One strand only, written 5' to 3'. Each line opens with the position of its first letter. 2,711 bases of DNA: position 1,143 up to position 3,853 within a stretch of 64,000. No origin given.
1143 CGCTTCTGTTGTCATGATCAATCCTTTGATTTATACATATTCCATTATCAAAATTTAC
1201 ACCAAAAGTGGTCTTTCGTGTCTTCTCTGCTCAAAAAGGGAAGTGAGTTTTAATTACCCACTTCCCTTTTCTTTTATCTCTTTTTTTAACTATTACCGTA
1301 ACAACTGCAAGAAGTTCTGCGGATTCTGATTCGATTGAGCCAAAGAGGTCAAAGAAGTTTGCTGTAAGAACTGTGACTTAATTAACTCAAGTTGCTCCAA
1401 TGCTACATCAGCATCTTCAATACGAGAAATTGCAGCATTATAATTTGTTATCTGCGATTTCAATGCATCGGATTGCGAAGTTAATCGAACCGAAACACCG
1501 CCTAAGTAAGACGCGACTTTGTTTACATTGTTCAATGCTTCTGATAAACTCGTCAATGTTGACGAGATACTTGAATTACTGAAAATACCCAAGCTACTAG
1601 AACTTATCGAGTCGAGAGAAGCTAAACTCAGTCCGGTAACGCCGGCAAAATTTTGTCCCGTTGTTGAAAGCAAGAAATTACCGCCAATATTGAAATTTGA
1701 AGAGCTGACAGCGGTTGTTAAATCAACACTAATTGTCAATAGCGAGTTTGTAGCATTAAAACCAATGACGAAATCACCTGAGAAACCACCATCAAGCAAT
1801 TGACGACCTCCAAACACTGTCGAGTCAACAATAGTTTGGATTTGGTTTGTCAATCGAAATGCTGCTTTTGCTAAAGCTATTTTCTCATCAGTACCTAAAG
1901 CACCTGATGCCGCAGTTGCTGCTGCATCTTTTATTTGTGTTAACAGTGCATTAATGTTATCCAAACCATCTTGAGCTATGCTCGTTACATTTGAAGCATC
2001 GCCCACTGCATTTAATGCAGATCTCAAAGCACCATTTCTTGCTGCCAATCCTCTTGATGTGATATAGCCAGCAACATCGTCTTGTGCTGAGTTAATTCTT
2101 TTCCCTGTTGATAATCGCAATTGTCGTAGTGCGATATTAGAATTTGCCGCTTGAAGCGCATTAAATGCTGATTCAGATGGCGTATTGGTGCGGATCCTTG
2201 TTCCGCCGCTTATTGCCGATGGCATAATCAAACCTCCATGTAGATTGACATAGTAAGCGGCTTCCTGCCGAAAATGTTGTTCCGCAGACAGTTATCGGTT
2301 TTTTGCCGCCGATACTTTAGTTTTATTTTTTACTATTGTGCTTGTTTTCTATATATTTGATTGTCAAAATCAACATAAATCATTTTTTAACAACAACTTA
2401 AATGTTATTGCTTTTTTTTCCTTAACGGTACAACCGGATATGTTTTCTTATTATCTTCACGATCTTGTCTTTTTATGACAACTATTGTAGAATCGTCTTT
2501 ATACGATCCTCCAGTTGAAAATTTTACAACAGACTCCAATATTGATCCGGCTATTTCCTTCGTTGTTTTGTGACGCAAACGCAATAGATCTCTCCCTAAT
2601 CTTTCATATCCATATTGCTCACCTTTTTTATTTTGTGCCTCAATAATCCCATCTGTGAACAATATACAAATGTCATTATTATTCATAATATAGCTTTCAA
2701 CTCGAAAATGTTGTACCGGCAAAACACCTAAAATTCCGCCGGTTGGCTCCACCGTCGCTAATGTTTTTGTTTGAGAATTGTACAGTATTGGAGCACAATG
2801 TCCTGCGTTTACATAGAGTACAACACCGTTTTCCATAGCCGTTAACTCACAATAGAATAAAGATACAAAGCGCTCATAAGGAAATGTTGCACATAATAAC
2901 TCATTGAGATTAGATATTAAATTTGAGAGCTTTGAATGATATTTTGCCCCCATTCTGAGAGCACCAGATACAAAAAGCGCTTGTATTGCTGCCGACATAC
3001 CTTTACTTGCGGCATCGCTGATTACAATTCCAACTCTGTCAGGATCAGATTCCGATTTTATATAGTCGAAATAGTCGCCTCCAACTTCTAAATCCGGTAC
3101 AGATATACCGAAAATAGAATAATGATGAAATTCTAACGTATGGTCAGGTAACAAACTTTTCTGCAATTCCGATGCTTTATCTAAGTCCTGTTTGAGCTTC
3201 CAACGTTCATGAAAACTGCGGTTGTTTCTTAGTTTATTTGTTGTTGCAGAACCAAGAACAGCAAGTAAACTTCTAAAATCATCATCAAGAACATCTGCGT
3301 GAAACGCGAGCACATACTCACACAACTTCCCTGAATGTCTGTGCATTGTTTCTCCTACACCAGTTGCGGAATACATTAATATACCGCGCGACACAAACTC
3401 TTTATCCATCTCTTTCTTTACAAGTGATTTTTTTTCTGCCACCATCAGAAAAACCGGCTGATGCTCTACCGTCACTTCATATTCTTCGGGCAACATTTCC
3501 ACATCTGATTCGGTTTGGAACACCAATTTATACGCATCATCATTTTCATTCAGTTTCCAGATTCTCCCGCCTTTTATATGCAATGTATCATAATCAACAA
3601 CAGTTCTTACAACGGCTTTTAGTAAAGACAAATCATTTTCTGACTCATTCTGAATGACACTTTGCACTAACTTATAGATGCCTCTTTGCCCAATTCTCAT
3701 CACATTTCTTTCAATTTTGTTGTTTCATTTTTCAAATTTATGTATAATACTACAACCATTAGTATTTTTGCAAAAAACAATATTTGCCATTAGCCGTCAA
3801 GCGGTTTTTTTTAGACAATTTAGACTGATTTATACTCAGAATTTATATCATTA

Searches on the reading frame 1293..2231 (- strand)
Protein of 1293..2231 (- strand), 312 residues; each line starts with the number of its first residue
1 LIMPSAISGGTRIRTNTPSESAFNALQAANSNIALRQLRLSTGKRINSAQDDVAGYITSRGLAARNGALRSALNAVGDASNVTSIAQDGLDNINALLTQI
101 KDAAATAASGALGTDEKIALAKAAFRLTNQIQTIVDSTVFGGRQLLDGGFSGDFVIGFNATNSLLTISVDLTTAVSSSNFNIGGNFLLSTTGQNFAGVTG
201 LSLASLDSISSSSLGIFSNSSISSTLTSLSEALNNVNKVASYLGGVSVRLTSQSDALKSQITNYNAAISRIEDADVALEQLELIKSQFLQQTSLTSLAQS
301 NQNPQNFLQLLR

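Call 88: search_protein_families(library=pfam, proteins=[window:1293-2231:-], max_evalue=0.00001)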
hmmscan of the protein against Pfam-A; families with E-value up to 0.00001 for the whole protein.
window:1293-2231:- (312 aa): 2 families
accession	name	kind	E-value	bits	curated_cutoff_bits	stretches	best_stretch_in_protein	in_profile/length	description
PF00669.25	Flagellin_N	-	7.4e-22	78.3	26.6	1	13-149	1-137/139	Bacterial flagellin N-terminal helical region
PF00700.27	Flagellin_C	-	3.5e-19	69.4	23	1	227-311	2-86/86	Bacterial flagellin C-terminal helical region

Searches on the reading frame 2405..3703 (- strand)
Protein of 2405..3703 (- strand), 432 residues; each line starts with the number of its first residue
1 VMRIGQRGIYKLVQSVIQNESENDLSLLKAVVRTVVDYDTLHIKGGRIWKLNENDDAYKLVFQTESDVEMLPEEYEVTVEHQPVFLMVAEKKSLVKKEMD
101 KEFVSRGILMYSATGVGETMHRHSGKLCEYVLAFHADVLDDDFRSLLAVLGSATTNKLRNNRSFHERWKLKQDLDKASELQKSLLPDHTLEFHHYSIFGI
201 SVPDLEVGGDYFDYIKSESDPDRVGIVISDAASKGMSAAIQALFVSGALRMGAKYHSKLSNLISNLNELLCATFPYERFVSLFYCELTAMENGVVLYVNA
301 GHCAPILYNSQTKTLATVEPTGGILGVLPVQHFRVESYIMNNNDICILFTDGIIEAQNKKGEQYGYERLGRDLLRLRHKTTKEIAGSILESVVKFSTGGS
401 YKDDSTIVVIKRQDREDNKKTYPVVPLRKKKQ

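Call 88: search_protein_families(library=pfam, proteins=[window:2405-3703:-], max_evalue=0.00001)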
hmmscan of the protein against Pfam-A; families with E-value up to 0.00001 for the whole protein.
window:2405-3703:- (432 aa): 1 family
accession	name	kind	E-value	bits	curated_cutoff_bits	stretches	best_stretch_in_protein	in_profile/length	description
PF07228.17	SpoIIE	-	5.6e-37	128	25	1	221-412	2-191/192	Stage II sporulation protein E (SpoIIE)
